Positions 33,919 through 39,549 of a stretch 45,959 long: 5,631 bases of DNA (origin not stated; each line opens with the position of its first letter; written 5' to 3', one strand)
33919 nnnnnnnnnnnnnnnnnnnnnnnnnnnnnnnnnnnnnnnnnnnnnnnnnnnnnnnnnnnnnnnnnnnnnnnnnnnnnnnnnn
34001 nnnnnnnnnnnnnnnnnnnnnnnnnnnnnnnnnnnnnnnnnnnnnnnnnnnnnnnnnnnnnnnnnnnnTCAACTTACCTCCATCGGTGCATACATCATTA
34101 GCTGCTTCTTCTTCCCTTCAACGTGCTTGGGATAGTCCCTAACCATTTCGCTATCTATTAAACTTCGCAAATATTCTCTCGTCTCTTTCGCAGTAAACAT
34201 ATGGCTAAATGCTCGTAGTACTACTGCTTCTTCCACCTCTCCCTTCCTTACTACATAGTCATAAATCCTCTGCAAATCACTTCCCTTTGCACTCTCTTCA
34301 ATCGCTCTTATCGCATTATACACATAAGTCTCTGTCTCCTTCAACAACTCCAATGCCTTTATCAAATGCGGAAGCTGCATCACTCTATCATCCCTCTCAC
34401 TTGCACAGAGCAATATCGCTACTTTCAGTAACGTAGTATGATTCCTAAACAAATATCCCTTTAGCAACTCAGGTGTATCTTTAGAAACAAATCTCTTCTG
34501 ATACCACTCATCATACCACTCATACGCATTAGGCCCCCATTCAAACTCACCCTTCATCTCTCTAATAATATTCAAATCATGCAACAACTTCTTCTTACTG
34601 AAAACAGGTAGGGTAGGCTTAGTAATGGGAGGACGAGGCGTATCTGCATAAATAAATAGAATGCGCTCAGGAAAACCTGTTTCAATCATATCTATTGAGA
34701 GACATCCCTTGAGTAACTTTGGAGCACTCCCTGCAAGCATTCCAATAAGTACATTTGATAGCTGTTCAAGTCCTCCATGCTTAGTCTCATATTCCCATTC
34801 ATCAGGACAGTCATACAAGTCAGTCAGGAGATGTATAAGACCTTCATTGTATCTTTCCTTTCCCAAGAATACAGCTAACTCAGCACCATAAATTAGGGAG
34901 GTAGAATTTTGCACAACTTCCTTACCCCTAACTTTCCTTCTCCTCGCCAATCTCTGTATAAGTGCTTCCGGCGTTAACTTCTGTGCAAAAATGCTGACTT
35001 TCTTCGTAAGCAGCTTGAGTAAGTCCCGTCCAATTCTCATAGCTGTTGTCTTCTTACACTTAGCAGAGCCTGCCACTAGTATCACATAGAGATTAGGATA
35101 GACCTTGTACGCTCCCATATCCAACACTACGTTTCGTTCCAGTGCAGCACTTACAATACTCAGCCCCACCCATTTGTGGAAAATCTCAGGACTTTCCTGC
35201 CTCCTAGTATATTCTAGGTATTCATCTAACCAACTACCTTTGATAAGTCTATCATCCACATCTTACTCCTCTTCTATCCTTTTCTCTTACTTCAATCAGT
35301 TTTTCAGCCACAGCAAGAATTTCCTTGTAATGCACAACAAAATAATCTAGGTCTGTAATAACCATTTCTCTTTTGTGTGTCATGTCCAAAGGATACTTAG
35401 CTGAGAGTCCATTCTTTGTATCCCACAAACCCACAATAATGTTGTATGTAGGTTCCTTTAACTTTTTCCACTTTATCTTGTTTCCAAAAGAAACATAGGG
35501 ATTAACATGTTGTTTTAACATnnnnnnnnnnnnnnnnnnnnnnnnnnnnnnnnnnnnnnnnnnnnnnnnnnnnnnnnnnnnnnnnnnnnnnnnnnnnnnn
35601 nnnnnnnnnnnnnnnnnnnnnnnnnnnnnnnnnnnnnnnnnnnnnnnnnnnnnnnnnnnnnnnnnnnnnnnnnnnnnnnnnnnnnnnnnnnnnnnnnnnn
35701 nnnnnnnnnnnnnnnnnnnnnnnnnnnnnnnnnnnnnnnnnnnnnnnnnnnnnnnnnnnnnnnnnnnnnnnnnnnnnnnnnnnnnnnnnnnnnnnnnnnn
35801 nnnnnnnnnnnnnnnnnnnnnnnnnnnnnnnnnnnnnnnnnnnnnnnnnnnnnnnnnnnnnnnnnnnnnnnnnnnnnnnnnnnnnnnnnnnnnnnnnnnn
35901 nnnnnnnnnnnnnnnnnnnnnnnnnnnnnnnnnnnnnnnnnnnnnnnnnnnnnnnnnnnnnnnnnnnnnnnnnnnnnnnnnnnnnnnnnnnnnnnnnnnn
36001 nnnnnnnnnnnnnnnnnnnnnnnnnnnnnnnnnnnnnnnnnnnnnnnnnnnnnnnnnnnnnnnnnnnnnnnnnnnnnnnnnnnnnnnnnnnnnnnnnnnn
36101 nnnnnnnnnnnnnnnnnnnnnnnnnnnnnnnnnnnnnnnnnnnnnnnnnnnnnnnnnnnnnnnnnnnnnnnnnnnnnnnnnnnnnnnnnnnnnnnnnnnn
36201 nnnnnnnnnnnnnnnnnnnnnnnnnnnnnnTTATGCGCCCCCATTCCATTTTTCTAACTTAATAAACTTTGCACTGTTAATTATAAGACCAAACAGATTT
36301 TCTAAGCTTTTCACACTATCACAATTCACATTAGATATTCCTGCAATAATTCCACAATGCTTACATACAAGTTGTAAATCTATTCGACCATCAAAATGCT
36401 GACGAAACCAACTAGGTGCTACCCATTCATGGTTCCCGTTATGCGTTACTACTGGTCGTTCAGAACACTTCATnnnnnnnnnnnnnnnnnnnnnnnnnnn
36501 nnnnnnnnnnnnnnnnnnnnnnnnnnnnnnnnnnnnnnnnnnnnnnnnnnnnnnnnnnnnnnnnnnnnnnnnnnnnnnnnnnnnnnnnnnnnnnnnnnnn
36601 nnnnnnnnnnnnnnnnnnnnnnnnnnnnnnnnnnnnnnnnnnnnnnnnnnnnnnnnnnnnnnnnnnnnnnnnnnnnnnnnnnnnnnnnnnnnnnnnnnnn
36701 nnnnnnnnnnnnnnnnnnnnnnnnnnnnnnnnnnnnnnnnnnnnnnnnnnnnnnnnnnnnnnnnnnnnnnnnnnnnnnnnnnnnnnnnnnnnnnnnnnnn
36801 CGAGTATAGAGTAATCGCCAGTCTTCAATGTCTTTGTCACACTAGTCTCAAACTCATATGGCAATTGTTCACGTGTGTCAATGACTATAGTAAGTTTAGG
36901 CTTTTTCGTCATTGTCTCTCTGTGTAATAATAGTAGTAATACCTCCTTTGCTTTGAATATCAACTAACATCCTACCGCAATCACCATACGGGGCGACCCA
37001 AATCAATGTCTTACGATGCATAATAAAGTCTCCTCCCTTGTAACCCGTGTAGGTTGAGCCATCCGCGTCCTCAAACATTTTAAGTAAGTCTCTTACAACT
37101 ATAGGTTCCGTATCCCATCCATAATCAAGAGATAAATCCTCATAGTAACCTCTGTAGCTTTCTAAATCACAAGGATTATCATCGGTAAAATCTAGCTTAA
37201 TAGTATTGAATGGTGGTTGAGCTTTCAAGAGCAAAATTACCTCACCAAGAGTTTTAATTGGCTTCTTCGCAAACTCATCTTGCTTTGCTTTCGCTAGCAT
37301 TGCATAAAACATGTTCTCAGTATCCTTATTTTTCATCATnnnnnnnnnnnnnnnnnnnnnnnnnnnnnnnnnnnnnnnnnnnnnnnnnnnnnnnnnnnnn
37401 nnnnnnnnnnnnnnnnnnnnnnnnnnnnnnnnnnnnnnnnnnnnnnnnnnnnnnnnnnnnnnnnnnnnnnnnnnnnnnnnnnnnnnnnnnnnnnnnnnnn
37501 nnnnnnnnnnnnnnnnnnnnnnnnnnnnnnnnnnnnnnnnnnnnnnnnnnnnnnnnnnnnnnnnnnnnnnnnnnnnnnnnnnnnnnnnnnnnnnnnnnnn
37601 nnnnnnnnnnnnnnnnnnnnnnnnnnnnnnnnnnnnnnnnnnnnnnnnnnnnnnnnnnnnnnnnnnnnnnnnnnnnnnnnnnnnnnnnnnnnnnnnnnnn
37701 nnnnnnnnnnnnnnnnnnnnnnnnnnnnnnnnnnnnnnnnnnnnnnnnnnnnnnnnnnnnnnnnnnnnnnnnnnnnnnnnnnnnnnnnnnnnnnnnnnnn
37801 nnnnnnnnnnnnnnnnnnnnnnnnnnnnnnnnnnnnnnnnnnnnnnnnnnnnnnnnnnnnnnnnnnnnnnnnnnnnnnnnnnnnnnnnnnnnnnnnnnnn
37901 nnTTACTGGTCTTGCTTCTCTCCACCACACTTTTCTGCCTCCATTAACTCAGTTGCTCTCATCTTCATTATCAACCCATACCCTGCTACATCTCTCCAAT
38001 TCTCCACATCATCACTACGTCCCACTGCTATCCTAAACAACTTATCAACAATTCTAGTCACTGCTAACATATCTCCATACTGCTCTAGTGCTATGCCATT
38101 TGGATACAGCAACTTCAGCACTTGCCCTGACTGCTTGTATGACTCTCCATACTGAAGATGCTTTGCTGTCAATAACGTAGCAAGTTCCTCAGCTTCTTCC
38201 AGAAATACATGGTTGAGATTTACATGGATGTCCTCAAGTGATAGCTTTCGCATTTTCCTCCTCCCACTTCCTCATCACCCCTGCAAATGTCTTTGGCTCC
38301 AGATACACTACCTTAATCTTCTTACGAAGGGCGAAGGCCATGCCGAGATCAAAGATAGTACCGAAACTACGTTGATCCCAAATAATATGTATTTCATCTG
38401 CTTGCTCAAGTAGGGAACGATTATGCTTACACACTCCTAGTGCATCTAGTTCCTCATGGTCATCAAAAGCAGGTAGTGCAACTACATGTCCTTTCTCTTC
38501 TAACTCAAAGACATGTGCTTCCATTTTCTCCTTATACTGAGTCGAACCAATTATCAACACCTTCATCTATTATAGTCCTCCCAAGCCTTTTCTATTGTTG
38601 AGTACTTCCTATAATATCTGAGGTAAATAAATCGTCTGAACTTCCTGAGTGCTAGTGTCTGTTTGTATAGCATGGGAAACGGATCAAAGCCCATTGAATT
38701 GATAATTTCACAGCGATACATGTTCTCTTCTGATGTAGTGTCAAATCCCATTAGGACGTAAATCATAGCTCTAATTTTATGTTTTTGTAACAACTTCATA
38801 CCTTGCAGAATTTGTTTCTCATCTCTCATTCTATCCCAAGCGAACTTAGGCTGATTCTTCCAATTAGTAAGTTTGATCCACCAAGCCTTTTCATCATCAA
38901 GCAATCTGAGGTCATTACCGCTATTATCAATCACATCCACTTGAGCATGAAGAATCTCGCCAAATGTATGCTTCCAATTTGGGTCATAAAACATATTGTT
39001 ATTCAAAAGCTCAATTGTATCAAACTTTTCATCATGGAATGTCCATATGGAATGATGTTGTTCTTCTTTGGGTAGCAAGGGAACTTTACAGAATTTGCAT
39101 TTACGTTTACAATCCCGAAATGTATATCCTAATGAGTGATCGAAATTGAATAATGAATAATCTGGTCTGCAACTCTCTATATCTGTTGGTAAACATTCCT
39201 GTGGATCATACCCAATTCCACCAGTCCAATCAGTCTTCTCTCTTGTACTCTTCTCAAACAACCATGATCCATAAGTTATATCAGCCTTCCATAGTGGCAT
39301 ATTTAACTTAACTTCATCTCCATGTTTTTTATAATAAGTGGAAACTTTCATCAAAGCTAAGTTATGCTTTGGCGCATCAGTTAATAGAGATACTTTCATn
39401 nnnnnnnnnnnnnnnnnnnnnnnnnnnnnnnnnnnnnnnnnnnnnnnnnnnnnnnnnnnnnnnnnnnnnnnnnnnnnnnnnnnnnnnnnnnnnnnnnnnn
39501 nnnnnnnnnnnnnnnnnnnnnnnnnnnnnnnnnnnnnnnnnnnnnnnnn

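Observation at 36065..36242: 178-nt tmRNA-like RNA with tRNA-Ala identity elements inside a phage early operon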

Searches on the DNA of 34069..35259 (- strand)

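Call 75: search_rna_families(source=L139, start=3500, end=3700, threshold=evalue, max_evalue=10, show_alignments=3)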
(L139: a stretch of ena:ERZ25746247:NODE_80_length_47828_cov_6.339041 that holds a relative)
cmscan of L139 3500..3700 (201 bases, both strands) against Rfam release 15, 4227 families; matches with E-value up to 10: 5.
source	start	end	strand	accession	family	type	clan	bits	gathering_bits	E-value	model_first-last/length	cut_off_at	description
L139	3530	3663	+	RF00023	tmRNA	Gene;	CL00001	29.2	47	1.8e-10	1-374/374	no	transfer-messenger RNA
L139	3601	3700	+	RF04321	tmRNA_permuted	Gene;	-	22.5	47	0.0049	1-87/213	3'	permuted transfer-messenger RNA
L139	3611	3687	+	RF02980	freshwater-2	Cis-reg;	-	13.8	49.9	7.3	1-84/84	no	freshwater-2 RNA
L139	3530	3602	+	RF00248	mir-148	Gene; miRNA;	-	12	53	8.6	1-74/74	no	mir-148/mir-152 microRNA precursor family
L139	3601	3628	+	RF01953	SOX2OT_exon3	Gene; lncRNA;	-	7.2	70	2.3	249-276/276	no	SOX2 overlapping transcript exon 3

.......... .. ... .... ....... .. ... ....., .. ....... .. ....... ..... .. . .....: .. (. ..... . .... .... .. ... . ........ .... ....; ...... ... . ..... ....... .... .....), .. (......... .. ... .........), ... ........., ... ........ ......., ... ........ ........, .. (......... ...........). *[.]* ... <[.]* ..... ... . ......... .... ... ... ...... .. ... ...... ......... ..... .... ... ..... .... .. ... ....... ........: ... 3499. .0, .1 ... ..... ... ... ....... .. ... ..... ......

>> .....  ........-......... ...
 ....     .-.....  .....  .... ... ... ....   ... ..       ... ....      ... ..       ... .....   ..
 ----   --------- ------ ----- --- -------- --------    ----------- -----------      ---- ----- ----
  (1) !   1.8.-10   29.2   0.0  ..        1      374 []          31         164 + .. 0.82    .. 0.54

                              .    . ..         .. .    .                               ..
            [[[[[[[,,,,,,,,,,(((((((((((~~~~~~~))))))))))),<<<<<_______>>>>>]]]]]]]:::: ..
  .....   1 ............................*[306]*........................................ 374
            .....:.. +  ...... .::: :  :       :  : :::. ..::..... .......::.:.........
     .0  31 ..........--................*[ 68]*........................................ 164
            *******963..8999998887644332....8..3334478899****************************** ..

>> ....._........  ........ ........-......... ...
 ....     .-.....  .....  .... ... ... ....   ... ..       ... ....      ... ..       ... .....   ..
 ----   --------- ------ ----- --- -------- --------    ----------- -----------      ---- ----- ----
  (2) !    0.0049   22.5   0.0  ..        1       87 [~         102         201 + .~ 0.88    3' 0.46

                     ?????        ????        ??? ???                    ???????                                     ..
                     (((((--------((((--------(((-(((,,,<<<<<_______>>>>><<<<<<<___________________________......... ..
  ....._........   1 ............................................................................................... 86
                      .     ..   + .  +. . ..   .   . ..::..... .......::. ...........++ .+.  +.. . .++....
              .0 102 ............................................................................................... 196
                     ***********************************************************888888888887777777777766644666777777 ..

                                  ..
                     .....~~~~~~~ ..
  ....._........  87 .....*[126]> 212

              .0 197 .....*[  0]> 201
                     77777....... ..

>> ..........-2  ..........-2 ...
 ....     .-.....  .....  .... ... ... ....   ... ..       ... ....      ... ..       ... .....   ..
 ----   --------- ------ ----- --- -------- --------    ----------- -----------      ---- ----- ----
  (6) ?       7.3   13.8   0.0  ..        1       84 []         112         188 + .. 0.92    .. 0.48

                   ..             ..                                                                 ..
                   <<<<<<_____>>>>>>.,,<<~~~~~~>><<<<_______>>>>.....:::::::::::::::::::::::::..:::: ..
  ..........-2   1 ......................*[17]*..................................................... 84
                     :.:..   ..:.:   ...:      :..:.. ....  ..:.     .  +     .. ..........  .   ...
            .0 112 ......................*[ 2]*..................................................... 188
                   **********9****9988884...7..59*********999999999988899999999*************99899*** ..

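Call 93: search_rna_families(source=L138, start=690, end=915, threshold=evalue, max_evalue=10, show_alignments=1)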
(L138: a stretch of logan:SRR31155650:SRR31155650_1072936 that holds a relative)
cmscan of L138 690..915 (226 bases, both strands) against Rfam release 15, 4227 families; matches with E-value up to 10: 4.
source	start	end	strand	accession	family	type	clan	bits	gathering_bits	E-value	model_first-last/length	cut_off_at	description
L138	831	915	+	RF04321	tmRNA_permuted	Gene;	-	21.4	47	0.0097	1-88/213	3'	permuted transfer-messenger RNA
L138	829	887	-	RF00802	mir-207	Gene; miRNA;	-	13.3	88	8.2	1-78/78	no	mir-207 microRNA precursor family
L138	770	849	-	RF01173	snoU105B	Gene; snRNA; snoRNA; CD-box;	CL00075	12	49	8.9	1-80/80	no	Small nucleolar RNA U105B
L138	690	893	+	RF00023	tmRNA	Gene;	CL00001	7.5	47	0.32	72-374/374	5'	transfer-messenger RNA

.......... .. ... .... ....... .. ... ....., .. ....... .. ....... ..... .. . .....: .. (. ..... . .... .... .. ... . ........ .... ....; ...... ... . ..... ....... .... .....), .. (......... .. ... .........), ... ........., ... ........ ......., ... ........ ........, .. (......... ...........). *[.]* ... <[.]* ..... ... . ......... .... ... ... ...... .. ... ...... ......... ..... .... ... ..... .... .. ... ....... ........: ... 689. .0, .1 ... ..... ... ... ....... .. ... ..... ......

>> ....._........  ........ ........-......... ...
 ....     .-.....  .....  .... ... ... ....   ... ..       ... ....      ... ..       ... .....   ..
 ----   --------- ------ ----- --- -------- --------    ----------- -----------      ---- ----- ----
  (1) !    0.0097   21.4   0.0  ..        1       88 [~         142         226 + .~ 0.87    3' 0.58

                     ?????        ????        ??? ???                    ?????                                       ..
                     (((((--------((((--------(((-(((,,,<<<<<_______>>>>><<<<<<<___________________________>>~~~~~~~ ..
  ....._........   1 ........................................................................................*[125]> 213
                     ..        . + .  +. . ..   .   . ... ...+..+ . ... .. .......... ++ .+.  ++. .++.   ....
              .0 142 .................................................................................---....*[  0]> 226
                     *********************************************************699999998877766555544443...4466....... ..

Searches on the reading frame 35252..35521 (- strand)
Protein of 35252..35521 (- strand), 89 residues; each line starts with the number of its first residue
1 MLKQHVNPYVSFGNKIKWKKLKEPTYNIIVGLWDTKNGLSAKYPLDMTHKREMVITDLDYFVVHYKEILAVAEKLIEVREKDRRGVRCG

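Call 14: search_protein_families(library=pfam, proteins=[window:35252-35521:-], max_evalue=0.01)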
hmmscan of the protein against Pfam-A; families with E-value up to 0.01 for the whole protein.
window:35252-35521:- (89 aa): 1 family
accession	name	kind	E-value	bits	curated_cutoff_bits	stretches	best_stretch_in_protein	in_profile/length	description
PF21178.2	Itf52_C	-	0.0088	16.2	27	0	57-81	19-41/51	Intraflagellar transport protein 52, C-terminal domain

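Call 15: search_protein_families(library=phrogs, proteins=[window:35252-35521:-], max_evalue=0.001)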
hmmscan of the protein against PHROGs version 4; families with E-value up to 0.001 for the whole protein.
window:35252-35521:- (89 aa): 0 families

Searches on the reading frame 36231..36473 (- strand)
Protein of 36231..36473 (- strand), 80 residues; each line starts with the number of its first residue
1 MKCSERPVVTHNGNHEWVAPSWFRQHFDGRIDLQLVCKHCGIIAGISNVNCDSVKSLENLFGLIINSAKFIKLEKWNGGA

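Call 10: find_related_loci(query=window:36231-36473:-, collection=viral_contigs, flank=3000)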
Query window:36231-36473:- (80 aa) in viral_contigs; peptide patterns used: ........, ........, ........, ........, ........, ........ (x = any residue, [..] = any of these).
10 stretches matched a pattern, but none encodes a relative of the query by tblastn (E <= 1e-3).

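Call 14: search_protein_families(library=pfam, proteins=[window:36231-36473:-], max_evalue=0.01)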
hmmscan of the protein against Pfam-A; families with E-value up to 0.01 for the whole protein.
window:36231-36473:- (80 aa): 0 families

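Call 15: search_protein_families(library=phrogs, proteins=[window:36231-36473:-], max_evalue=0.001)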
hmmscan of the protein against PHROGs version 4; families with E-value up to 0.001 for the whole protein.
window:36231-36473:- (80 aa): 0 families

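Call 29: find_homologous_proteins(query=window:36231-36473:-, max_evalue=0.01)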
Query window:36231-36473:- (80 aa): 2 proteins with E <= 0.01 among 3 candidates.
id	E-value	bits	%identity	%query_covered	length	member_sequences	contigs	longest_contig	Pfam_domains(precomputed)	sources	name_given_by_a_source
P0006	6.5e-50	185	100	100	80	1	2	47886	-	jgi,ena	-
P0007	2.2e-38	148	79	100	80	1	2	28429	-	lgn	-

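Call 30: find_encoding_contigs(protein=P0007, flank=10000)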
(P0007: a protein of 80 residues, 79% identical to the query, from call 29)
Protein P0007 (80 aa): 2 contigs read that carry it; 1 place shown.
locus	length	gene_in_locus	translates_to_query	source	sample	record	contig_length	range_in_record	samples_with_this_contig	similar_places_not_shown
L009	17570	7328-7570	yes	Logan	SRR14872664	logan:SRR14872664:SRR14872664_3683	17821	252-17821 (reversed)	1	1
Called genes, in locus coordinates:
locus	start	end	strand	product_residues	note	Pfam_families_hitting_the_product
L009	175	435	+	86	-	-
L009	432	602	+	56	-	-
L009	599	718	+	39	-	-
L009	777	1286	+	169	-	-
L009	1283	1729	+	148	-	-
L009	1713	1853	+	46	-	-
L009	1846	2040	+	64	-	-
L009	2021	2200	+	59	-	-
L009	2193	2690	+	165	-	PF01464:SLT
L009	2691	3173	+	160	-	PF18021:Agglutinin_C (faint), PF18022:Lectin_C_term (weak)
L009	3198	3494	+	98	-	-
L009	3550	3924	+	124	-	-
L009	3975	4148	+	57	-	-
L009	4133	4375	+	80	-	-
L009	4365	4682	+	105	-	-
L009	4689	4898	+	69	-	-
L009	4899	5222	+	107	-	-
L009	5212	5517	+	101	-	-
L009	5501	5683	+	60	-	-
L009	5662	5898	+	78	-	-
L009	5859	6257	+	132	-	-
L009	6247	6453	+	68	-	-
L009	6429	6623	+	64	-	-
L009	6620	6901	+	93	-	-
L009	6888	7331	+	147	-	PF02732:ERCC4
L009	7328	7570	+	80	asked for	-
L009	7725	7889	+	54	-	-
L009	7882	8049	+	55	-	-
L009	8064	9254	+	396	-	-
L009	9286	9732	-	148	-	-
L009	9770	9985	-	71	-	-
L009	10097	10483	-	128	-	-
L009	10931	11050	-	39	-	-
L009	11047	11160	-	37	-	-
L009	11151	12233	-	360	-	-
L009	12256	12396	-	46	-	-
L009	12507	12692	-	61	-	-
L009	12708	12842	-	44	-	-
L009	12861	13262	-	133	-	-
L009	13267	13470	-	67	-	-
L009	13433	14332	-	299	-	-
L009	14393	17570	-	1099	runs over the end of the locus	-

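Call 31: find_encoding_contigs(protein=P0006, flank=3000)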
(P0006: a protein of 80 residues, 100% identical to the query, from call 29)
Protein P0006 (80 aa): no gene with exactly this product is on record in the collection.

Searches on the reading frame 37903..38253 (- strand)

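Call 73: search_protein_families(library=phrogs, proteins=[window:37903-38253:-], max_evalue=0.001)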
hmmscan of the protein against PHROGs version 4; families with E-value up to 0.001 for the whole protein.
window:37903-38253:- (116 aa): 3 families
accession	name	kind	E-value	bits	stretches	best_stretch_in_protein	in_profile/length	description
phrog_1485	-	unknown function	8.3e-05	23.2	1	20-107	25-107/238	-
phrog_16943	-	unknown function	0.00083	20.3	1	64-102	48-86/166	-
phrog_4889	-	other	0.00083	19.7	1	21-96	244-322/339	polynucleotide kinase/phosphorylase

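Call 102: search_protein_families(library=pfam, proteins=[window:37903-38253:-], max_evalue=0.01)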
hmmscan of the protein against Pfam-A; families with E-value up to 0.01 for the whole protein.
window:37903-38253:- (116 aa): 0 families

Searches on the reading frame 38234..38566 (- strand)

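Call 73: search_protein_families(library=phrogs, proteins=[window:38234-38566:-], max_evalue=0.001)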
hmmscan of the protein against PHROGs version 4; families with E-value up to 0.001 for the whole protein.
window:38234-38566:- (110 aa): 0 families

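Call 102: search_protein_families(library=pfam, proteins=[window:38234-38566:-], max_evalue=0.01)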
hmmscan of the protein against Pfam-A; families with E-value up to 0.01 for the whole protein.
window:38234-38566:- (110 aa): 2 families
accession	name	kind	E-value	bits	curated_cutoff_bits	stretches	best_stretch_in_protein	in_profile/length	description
PF05014.21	Nuc_deoxyrib_tr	-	1.1e-05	26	28.8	1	11-92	13-101/117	Nucleoside 2-deoxyribosyltransferase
PF14359.12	DUF4406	-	0.0012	19.7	22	1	5-84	9-89/91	Domain of unknown function (DUF4406)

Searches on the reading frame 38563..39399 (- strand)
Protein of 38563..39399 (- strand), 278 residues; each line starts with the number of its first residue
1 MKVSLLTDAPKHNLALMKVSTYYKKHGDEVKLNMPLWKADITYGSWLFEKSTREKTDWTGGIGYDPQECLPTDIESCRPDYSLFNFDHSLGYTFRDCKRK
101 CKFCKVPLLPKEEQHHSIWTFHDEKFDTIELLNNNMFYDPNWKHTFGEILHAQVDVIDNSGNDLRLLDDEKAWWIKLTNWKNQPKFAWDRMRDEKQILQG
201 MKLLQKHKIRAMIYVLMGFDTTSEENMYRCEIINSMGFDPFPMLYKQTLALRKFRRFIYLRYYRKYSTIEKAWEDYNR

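Call 14: search_protein_families(library=pfam, proteins=[window:38563-39399:-], max_evalue=0.01)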
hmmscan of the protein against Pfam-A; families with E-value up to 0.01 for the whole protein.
window:38563-39399:- (278 aa): 0 families

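Call 15: search_protein_families(library=phrogs, proteins=[window:38563-39399:-], max_evalue=0.001)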
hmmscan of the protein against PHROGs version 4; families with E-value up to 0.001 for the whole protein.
window:38563-39399:- (278 aa): 1 family
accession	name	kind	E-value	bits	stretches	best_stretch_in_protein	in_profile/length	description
phrog_9298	-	other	2.6e-43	149.5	1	13-256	15-268/305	radical SAM domain protein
